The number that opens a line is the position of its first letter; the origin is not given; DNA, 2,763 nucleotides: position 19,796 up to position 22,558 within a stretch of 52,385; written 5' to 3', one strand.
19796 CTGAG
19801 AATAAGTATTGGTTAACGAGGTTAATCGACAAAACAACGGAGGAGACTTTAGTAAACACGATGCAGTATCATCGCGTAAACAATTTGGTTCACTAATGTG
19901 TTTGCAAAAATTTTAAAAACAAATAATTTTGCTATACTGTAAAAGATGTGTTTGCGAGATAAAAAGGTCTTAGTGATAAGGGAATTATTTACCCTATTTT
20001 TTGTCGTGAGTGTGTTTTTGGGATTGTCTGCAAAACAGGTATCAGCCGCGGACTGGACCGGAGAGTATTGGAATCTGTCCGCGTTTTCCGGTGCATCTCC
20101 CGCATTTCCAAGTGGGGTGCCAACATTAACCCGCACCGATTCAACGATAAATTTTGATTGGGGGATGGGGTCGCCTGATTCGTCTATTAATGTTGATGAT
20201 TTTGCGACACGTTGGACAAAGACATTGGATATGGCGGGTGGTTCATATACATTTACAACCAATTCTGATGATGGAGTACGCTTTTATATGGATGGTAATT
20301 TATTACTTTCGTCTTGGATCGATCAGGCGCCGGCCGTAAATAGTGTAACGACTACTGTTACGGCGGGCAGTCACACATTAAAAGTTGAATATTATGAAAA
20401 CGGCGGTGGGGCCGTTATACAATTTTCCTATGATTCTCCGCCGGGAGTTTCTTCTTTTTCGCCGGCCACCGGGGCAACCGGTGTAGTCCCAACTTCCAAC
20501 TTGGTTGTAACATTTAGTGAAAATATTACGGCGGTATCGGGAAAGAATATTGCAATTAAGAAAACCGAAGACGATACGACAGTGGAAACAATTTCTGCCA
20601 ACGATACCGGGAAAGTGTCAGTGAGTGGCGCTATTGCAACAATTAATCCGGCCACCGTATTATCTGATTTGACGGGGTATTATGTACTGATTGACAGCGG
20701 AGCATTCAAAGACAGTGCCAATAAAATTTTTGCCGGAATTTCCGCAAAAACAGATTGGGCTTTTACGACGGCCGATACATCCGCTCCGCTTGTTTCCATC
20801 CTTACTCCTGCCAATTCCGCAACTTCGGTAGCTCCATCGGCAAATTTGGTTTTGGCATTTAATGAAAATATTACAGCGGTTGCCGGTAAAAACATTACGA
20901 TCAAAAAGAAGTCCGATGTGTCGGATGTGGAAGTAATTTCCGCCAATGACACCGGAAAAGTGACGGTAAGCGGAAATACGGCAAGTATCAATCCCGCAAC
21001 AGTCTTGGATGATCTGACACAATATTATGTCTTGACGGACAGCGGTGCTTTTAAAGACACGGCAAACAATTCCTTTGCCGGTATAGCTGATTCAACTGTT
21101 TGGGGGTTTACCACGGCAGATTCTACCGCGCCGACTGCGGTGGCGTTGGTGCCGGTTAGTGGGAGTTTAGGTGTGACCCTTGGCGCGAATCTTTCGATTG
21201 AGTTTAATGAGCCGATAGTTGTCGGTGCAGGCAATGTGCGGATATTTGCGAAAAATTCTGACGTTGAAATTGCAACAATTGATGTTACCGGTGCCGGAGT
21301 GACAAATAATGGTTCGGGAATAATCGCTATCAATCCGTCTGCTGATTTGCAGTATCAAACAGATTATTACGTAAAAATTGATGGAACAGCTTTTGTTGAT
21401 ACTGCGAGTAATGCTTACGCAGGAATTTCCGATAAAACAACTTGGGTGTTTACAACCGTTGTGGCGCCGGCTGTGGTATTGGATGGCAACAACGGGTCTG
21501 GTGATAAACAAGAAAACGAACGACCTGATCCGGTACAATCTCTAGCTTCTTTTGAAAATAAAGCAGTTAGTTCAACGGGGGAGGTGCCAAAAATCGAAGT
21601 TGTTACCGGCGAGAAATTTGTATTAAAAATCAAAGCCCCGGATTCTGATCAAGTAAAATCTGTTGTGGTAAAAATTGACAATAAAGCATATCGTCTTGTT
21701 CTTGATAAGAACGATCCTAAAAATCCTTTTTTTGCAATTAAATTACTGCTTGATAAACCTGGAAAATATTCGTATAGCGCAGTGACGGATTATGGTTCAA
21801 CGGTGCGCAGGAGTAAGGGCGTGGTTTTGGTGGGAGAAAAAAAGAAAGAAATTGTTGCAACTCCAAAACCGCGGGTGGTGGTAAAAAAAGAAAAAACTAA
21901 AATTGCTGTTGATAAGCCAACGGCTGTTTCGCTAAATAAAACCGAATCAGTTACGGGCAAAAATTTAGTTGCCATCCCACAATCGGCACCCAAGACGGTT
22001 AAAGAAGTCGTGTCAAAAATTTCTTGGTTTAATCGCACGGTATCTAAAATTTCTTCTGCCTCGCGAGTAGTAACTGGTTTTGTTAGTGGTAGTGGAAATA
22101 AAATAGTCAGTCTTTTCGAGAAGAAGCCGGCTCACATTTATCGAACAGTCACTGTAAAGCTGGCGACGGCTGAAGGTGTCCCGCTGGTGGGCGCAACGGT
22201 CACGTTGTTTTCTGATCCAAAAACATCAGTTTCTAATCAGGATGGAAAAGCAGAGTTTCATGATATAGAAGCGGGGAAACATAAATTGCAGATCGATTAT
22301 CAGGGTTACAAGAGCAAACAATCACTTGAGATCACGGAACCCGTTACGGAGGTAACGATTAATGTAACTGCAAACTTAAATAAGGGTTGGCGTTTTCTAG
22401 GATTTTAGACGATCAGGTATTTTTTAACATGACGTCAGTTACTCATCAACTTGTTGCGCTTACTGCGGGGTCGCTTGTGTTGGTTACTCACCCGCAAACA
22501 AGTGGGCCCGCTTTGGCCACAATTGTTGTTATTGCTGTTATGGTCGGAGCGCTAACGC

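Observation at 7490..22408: Two paralogous giant Ig-repeat surface proteins with different N-terminal sensor or adhesion domains and a shared C-terminal module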

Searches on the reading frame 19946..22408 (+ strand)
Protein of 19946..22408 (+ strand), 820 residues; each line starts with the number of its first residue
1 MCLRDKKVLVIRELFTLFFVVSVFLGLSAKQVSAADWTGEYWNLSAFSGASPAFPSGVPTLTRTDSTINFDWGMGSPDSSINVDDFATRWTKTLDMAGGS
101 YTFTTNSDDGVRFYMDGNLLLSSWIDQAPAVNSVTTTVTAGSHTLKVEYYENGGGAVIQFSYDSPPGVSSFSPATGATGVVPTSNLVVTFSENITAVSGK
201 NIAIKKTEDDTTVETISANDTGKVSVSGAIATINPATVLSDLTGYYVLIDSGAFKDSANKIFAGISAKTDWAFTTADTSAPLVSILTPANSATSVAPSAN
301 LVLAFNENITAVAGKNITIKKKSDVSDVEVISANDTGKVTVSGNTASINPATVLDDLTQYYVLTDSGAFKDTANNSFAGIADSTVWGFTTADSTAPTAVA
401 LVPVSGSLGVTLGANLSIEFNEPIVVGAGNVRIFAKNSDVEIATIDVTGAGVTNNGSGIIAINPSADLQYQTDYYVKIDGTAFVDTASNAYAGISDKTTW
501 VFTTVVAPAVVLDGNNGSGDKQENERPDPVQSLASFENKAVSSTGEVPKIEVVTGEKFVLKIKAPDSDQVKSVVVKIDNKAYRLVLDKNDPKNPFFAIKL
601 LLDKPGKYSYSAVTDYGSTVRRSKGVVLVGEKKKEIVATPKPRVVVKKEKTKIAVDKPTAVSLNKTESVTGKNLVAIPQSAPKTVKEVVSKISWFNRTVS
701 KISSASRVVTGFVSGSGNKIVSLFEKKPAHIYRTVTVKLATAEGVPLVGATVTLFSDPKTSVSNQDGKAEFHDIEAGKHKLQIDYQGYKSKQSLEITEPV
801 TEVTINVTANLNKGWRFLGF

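Call 4: search_protein_families(library=pfam, proteins=[window:19946-22408:+], max_evalue=0.01)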
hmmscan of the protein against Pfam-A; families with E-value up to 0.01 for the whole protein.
window:19946-22408:+ (820 aa): 5 families
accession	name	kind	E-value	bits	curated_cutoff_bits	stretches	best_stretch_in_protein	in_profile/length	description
PF13205.12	Big_5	-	5.6e-43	146.4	23.6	3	392-504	1-105/105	Bacterial Ig-like domain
PF07691.17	PA14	-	1.1e-16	61.4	24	1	55-165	15-136/147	PA14 domain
PF13620.12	CarboxypepD_reg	-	5.5e-08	33.5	32.3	1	735-808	2-80/82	Carboxypeptidase regulatory-like domain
PF13715.12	CarbopepD_reg_2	-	1.4e-06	28.7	32.2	1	743-807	10-76/88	CarboxypepD_reg-like domain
PF04234.18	CopC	-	0.0039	18.6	23.3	0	168-222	4-56/92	CopC domain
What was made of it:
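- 20108..20440 (+): B: PA14 domain (aa 55-165). PF07691, E 1.1e-16 (call 4).
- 20432..21460 (+): B: three Big_5 Ig-like stalk domains (aa 163-275, 276-390, 391-505). PF13205, E 5.6e-43, 3 stretches (call 4).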

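Call 22: search_protein_families(library=ncbifam, proteins=[window:19946-22408:+], max_evalue=0.1)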
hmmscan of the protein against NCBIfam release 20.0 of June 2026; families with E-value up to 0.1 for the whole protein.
window:19946-22408:+ (820 aa): 0 families

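Call 24: search_solved_structures(query=window:19946-22408:+, max_evalue=0.01)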
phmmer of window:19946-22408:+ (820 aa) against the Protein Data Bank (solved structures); distinct sequences matched with E-value up to 0.01: 3.
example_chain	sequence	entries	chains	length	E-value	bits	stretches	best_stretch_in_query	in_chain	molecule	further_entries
6qe7_A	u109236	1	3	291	1.2e-28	103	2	62-165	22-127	Anti-sigma-I factor RsgI3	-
6qdi_A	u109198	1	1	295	1.3e-26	96.3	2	61-174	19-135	PA14 domain-containing protein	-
6m8m_A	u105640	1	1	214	0.00029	22.4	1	67-162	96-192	Putative large adhesion protein (Lap) involved in biofilm formation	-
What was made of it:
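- PA14 also occurs in glycosidases and polysaccharide sensors (call 24).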

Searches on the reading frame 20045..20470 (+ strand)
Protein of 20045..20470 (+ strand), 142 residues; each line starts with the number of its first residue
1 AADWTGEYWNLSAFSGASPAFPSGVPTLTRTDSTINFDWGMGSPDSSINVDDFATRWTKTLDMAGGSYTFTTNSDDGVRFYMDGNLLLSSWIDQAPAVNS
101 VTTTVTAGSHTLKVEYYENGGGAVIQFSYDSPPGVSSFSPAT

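Call 76: search_solved_structures(query=window:20045-20470:+, max_evalue=0.01, show_alignments=2)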
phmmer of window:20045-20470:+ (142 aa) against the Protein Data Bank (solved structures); distinct sequences matched with E-value up to 0.01: 4.
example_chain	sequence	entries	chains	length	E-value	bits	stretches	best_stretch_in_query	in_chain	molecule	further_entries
6qe7_A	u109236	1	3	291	1.6e-31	112.6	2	29-131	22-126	Anti-sigma-I factor RsgI3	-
6qdi_A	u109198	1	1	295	4.5e-29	104.6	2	28-140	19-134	PA14 domain-containing protein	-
6m8m_A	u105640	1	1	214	2.4e-05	27.7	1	34-128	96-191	Putative large adhesion protein (Lap) involved in biofilm formation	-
36gk_A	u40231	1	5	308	0.0009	22.6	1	49-129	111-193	RTX protein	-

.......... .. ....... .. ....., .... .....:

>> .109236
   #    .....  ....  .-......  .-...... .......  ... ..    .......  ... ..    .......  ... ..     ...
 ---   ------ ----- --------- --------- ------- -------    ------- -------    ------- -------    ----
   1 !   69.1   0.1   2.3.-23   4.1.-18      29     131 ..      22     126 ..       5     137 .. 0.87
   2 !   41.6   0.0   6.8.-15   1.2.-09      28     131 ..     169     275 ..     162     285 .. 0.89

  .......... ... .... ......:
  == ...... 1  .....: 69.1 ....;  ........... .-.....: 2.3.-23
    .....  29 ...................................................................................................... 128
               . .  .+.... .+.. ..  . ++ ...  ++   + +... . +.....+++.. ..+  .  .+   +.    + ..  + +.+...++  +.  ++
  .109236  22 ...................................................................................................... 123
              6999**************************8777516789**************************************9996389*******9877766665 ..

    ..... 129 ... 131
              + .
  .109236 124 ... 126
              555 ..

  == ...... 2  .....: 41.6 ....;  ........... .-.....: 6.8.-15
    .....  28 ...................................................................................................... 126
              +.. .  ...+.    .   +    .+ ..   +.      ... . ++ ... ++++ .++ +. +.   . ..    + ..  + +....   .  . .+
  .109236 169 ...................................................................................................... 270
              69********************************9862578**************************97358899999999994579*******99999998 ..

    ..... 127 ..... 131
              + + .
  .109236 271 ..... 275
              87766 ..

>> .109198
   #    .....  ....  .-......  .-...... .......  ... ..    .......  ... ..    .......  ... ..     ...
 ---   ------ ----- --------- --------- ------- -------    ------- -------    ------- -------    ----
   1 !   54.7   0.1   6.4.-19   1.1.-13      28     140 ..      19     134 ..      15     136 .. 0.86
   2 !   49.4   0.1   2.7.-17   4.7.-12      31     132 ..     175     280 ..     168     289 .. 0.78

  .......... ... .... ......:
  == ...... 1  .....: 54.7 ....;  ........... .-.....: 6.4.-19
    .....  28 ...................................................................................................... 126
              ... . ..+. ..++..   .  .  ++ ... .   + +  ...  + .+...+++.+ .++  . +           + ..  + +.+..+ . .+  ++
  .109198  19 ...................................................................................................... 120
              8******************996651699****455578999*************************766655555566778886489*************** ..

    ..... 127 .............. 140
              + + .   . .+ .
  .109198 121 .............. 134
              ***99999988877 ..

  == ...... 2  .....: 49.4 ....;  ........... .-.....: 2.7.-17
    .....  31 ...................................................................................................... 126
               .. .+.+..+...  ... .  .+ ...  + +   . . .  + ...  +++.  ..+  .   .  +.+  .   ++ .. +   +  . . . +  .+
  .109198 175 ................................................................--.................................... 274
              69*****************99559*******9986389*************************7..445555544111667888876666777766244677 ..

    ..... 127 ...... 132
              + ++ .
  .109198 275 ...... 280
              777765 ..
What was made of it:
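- Head of B. The PA14 domain is related to the PA14 dyad of RsgI3 and to the PA14 domains of RTX/Lap adhesins (calls 24, 76).
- On PA14 domain proteins (PF07691): PDB relatives 6qe7 and 6qdi at E 1e-29 to 1e-31 (call 76).
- Closest known: PA14 sensor dyad of Clostridium thermocellum anti-sigma factor RsgI3. Same: It is the closest solved relative of B's head (E 1.6e-31, call 76).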
